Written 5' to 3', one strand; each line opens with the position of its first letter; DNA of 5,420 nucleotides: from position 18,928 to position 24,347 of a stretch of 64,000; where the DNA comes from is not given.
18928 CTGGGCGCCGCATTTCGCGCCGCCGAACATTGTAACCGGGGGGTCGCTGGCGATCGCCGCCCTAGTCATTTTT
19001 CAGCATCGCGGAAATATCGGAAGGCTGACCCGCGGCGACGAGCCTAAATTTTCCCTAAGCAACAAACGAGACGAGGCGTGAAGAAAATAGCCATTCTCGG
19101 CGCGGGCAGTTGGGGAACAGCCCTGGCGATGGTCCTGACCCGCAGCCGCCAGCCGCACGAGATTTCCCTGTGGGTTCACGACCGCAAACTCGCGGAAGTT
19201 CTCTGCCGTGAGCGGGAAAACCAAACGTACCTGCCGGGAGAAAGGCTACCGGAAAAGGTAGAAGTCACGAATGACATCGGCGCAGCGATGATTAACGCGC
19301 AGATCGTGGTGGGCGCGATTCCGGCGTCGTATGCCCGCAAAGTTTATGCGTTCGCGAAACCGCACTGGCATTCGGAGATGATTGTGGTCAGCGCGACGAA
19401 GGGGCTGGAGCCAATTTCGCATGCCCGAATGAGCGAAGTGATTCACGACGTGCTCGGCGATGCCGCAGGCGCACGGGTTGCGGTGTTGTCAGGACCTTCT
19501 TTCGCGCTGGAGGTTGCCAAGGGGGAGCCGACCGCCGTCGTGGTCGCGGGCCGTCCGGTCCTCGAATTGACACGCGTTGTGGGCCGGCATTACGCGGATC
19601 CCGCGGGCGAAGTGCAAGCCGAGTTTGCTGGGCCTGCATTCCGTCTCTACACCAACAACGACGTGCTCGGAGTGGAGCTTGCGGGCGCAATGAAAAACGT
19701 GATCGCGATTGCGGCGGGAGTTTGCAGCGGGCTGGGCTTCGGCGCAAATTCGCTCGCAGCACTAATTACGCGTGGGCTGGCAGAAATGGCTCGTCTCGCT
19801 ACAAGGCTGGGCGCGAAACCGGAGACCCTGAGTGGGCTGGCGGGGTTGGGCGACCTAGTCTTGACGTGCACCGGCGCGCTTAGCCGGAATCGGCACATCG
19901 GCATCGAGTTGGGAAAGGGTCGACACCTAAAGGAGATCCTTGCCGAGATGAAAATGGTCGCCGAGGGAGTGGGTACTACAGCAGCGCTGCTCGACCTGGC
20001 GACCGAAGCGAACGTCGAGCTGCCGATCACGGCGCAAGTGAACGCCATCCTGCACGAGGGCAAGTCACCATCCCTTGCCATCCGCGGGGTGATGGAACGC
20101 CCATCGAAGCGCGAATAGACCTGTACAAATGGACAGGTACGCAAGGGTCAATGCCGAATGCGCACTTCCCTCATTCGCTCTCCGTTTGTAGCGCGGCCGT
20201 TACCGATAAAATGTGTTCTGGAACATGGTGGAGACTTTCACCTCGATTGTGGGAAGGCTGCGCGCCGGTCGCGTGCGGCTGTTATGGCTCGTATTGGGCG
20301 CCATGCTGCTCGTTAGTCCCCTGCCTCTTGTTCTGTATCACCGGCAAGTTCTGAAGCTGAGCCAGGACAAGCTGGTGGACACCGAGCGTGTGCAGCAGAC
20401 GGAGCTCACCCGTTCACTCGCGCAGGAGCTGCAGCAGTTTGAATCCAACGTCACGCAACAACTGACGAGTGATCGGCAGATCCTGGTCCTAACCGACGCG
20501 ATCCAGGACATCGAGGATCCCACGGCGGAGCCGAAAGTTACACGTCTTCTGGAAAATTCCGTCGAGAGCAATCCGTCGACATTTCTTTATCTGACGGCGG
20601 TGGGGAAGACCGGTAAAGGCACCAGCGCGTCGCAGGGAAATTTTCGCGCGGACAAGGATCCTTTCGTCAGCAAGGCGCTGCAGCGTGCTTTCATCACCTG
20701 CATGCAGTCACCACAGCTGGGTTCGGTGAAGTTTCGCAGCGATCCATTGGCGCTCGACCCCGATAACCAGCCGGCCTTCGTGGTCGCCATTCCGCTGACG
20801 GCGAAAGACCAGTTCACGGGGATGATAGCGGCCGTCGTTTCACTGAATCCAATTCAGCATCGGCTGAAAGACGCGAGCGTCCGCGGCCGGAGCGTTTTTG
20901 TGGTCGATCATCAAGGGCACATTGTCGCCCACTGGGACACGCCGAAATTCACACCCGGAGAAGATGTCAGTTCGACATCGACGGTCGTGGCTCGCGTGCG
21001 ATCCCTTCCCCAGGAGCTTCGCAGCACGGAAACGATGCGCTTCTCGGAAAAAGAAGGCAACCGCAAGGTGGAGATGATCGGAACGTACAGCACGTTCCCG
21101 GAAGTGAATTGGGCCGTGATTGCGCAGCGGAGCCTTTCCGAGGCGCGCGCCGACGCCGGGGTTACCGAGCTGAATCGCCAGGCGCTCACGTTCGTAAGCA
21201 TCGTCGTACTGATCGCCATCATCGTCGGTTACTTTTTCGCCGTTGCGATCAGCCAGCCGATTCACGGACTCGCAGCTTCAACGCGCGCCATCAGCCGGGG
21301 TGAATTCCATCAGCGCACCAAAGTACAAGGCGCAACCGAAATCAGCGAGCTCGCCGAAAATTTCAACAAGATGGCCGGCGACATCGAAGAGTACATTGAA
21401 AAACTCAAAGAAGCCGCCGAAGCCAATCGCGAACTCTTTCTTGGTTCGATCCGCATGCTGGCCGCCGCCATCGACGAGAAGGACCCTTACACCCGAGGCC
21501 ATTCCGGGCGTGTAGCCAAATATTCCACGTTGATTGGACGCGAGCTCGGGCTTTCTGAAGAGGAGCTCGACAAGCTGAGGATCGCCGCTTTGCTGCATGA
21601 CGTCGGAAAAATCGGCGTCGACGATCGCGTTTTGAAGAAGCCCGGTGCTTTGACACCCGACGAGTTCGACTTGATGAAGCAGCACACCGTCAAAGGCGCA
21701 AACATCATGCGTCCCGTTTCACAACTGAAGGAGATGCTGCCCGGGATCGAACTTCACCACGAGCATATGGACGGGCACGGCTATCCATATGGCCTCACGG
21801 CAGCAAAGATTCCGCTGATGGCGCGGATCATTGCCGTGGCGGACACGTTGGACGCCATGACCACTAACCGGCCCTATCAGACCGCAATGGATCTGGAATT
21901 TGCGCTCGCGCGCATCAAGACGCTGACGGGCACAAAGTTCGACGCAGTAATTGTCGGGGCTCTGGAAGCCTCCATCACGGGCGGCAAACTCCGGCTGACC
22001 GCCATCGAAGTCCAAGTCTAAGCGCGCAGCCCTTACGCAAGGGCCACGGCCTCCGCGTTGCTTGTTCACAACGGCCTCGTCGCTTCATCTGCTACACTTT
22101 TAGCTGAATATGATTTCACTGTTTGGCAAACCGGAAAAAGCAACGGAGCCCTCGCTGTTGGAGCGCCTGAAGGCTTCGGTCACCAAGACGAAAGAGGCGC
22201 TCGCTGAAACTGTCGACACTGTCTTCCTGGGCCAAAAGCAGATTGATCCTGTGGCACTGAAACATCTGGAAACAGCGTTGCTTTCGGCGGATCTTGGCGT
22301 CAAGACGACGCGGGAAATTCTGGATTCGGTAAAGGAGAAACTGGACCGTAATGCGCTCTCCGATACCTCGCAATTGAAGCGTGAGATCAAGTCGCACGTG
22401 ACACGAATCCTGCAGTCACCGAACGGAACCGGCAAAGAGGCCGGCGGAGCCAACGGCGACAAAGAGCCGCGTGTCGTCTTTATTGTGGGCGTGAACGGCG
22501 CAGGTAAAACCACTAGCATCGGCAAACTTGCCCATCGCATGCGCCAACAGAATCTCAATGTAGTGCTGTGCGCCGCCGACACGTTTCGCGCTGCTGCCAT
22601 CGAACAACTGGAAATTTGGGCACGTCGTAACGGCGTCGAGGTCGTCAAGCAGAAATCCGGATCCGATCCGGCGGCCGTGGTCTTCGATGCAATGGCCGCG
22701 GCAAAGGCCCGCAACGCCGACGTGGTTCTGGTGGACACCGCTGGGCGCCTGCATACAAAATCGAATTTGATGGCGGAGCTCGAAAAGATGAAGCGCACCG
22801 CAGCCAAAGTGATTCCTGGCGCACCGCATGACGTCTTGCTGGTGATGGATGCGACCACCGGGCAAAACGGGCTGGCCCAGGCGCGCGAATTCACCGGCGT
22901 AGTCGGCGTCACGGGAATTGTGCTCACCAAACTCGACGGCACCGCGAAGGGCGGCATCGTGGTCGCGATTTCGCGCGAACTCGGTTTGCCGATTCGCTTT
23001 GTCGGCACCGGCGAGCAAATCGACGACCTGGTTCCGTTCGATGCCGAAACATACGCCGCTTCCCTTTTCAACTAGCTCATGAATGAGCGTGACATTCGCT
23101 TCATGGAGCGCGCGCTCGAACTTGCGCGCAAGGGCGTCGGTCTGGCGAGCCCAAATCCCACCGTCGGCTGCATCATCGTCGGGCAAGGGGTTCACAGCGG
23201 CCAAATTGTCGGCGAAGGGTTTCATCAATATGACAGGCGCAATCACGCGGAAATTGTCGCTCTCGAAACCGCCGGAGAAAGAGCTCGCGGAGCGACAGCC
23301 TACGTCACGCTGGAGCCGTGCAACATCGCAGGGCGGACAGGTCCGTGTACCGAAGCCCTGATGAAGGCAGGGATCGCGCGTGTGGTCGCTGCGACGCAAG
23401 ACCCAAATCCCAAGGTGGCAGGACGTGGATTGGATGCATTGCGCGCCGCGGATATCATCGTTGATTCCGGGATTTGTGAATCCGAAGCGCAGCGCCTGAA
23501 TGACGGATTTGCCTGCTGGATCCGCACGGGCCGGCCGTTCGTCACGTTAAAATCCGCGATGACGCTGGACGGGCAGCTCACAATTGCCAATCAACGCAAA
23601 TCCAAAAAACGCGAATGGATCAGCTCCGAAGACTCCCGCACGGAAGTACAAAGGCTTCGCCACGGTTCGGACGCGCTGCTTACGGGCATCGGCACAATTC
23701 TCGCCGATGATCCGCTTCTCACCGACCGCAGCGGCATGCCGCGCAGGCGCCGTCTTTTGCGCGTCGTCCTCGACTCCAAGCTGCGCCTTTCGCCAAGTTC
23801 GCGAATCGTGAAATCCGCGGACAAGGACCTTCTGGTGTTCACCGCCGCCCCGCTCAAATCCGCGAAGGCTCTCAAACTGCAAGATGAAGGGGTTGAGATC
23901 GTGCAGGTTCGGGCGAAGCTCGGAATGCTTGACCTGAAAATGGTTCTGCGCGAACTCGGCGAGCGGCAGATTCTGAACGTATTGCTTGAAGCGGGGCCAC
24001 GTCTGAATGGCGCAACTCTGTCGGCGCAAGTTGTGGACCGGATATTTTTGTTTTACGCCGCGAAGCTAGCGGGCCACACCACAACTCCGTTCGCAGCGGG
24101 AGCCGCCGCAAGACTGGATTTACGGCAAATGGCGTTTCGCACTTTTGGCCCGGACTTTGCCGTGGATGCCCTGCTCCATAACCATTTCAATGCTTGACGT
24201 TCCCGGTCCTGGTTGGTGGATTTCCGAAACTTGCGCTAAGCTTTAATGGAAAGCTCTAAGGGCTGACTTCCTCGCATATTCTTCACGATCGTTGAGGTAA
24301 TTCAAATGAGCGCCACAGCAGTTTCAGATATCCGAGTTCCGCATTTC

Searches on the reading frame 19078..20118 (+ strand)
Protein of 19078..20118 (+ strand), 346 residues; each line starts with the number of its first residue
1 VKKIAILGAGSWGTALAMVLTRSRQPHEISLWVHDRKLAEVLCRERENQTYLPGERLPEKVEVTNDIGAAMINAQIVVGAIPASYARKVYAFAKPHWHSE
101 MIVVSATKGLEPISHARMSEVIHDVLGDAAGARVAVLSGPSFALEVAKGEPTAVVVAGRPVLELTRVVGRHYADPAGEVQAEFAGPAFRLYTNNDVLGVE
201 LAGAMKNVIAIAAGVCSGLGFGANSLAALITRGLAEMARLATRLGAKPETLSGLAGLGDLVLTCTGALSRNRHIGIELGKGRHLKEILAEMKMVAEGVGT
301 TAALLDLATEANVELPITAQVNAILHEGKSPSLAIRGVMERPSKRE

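Call 6: search_protein_families(library=pfam, proteins=[window:19078-20118:+])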
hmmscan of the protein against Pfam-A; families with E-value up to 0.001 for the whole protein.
window:19078-20118:+ (346 aa): 4 families
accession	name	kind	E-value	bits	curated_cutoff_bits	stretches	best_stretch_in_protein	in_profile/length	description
PF07479.19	NAD_Gly3P_dh_C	-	5.6e-55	185.9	25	1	195-335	1-141/142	NAD-dependent glycerol-3-phosphate dehydrogenase C-terminus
PF01210.29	NAD_Gly3P_dh_N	-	2.2e-46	158.1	23.1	1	3-157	1-151/158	NAD-dependent glycerol-3-phosphate dehydrogenase N-terminus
PF20618.3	GPD_NAD_C_bact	-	6.1e-22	78.4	27.6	1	255-321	1-66/66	Bacterial GPD, NAD-dependent C-terminal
PF03807.23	F420_oxidored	-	7.1e-06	27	21.6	1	3-108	1-93/94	NADP oxidoreductase coenzyme F420-dependent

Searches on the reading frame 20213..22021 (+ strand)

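Call 6: search_protein_families(library=pfam, proteins=[window:20213-22021:+])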
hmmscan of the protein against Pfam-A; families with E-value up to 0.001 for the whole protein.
window:20213-22021:+ (602 aa): 5 families
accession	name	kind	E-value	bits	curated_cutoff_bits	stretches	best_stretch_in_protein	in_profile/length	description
PF13487.12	HD_5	-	1.3e-36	126.4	27.2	1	415-579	2-169/170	HD domain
PF01966.28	HD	-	2.1e-21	76.8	22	1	429-549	3-116/116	HD domain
PF00672.30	HAMP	-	3.3e-11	43.7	25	1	342-392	2-52/53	HAMP domain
PF02743.24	dCache_1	-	6.6e-11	42.6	45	1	60-304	9-239/240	Cache domain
PF08668.18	HDOD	-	0.00086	19.3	22.9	0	430-473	98-139/196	HDOD domain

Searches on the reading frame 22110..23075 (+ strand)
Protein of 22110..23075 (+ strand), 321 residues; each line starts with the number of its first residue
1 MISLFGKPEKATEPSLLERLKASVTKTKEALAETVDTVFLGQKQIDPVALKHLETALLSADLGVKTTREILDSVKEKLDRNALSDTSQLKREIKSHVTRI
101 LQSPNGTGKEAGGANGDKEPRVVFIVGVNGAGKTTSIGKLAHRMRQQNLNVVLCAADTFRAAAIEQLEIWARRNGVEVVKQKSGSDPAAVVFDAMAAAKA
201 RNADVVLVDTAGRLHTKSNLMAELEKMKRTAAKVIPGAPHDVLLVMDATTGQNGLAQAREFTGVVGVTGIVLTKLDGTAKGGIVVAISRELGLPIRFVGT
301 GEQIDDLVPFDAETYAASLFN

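Call 6: search_protein_families(library=pfam, proteins=[window:22110-23075:+])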
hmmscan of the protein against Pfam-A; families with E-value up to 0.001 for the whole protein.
window:22110-23075:+ (321 aa): 12 families
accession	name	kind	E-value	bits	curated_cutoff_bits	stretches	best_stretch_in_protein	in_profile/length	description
PF00448.28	SRP54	-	6.2e-78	261.4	22.7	1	120-320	1-195/196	SRP54-type protein, GTPase domain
PF02881.24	SRP54_N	-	2.4e-11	44.1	22.4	1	33-94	3-72/75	SRP54-type protein, helical bundle domain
PF13604.12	AAA_30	-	8.8e-07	29.3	27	1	120-235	18-120/191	AAA domain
PF06414.18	Zeta_toxin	-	4.7e-06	26.6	22.3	1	117-171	13-66/199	Zeta toxin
PF00005.33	ABC_tran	-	9.5e-06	26.7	25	1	121-205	12-87/137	ABC transporter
PF19993.5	DO-GTPase2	-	1.2e-05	25.5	27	1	121-213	1-99/226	Double-GTPase 2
PF13401.12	AAA_22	-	3.9e-05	24.4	27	1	119-227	4-107/130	AAA domain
PF25199.1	nSTAND_NTPase5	-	4.3e-05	23.8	34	0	115-160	36-82/145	Novel STAND NTPase 5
PF13191.12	AAA_16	-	5.4e-05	24.2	32.6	1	118-204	22-103/167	AAA ATPase domain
PF09848.15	SLFN-g3_helicase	-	7.8e-05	22.5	24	1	121-223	2-100/354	Schlafen group 3, DNA/RNA helicase domain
PF07728.20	AAA_5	-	0.00015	22.2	22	1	123-174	2-50/139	AAA domain (dynein-related subfamily)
PF13207.12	AAA_17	-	0.00051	20.8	27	0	126-229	1-98/136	AAA domain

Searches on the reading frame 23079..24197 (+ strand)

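Call 6: search_protein_families(library=pfam, proteins=[window:23079-24197:+])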
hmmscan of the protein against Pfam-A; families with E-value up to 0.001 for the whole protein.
window:23079-24197:+ (372 aa): 3 families
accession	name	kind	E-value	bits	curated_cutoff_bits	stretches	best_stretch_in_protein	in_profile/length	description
PF01872.23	RibD_C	-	1.5e-39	136.3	24.1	1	153-361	1-196/197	RibD C-terminal domain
PF00383.29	dCMP_cyt_deam_1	-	5.6e-18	65.1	25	1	3-105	2-101/102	Cytidine and deoxycytidylate deaminase zinc-binding region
PF14437.12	MafB19-deam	-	3.6e-09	37.1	27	1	7-121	5-116/142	MafB19-like deaminase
